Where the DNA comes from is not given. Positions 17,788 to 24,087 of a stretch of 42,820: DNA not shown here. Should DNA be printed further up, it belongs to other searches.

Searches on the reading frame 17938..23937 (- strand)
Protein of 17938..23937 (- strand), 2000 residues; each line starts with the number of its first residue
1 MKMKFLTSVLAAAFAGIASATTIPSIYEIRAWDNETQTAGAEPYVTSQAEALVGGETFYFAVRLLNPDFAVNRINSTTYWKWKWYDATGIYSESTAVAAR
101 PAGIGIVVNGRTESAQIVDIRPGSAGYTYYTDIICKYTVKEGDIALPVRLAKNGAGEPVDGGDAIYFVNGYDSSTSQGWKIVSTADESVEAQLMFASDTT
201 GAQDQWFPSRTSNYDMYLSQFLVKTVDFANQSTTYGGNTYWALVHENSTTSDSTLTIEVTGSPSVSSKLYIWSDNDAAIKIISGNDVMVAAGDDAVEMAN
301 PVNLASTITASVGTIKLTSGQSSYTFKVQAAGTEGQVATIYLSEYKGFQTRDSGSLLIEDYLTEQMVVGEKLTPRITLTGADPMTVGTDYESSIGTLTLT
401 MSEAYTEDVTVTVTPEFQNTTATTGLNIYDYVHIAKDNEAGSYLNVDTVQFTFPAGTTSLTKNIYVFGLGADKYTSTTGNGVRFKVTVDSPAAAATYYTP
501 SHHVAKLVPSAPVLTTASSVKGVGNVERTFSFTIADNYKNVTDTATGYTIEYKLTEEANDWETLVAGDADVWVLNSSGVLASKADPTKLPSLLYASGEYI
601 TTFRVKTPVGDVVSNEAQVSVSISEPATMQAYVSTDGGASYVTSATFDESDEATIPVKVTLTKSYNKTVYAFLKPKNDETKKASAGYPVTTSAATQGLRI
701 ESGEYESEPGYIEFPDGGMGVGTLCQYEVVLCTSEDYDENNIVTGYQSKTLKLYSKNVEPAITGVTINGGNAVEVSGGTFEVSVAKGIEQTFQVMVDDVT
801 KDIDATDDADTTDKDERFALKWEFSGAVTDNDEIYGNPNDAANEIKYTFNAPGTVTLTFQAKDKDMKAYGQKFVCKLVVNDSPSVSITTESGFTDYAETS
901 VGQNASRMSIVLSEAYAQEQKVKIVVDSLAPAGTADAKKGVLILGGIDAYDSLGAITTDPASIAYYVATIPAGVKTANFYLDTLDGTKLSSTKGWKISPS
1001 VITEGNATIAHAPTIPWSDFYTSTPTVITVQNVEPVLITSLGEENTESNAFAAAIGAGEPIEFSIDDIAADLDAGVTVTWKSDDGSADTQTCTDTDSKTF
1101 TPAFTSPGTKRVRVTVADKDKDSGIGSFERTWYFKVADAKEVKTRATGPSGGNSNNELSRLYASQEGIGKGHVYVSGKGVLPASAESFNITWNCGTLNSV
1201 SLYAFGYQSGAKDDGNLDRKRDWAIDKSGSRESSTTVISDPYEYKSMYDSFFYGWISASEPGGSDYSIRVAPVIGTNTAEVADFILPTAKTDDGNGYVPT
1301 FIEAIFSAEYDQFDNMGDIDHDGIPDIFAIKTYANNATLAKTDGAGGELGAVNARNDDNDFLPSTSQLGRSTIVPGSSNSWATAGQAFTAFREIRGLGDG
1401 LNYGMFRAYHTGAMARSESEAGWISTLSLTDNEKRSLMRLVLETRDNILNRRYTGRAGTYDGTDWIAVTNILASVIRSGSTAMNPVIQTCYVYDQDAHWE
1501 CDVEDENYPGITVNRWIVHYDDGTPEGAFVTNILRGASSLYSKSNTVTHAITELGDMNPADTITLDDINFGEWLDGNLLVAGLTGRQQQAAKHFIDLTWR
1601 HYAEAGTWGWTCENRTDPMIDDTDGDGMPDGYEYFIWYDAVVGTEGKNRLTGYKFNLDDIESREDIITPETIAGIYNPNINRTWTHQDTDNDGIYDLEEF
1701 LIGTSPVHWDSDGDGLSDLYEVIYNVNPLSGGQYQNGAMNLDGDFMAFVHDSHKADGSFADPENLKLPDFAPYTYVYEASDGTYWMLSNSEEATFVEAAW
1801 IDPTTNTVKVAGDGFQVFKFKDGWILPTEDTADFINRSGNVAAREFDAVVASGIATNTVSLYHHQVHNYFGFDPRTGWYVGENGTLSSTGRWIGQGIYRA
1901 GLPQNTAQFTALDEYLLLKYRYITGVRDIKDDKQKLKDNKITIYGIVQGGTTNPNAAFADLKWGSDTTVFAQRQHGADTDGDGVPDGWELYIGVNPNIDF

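Call 4: search_protein_families(library=pfam, proteins=[window:17938-23937:-], max_evalue=0.01)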
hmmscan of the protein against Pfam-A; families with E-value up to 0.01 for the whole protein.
window:17938-23937:- (2000 aa): 4 families
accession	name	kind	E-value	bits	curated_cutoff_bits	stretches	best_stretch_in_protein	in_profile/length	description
PF18884.5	TSP3_bac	-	5.8e-12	45.7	25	2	1978-1997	1-20/22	Bacterial TSP3 repeat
PF00801.26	PKD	-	4.5e-05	23.8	23.5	1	1056-1120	12-69/80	PKD domain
PF18911.6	PKD_4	-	0.0045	17.4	27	1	1053-1121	12-73/85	PKD domain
PF05506.17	PLipase_C_C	-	0.0094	17.3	24.4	0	1090-1146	4-54/80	Bacterial phospholipase C, C-terminal domain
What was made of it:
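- On Bacterial TSP3 repeat (PF18884): Met for the tail of M0: best stretch aa 1978-1997, 45.7 bits for the 2000-aa piece (call 4).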

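Call 30: search_protein_families(library=ncbifam, proteins=[window:17938-23937:-], max_evalue=0.01)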
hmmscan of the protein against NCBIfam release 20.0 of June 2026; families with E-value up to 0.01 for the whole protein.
window:17938-23937:- (2000 aa): 1 family
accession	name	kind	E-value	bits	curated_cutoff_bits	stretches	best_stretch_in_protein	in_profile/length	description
NF047639.1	throspo3_MtsD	equivalog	2.4e-05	22.7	800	1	1680-1747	452-516/651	cell-cell cohesion protein MtsD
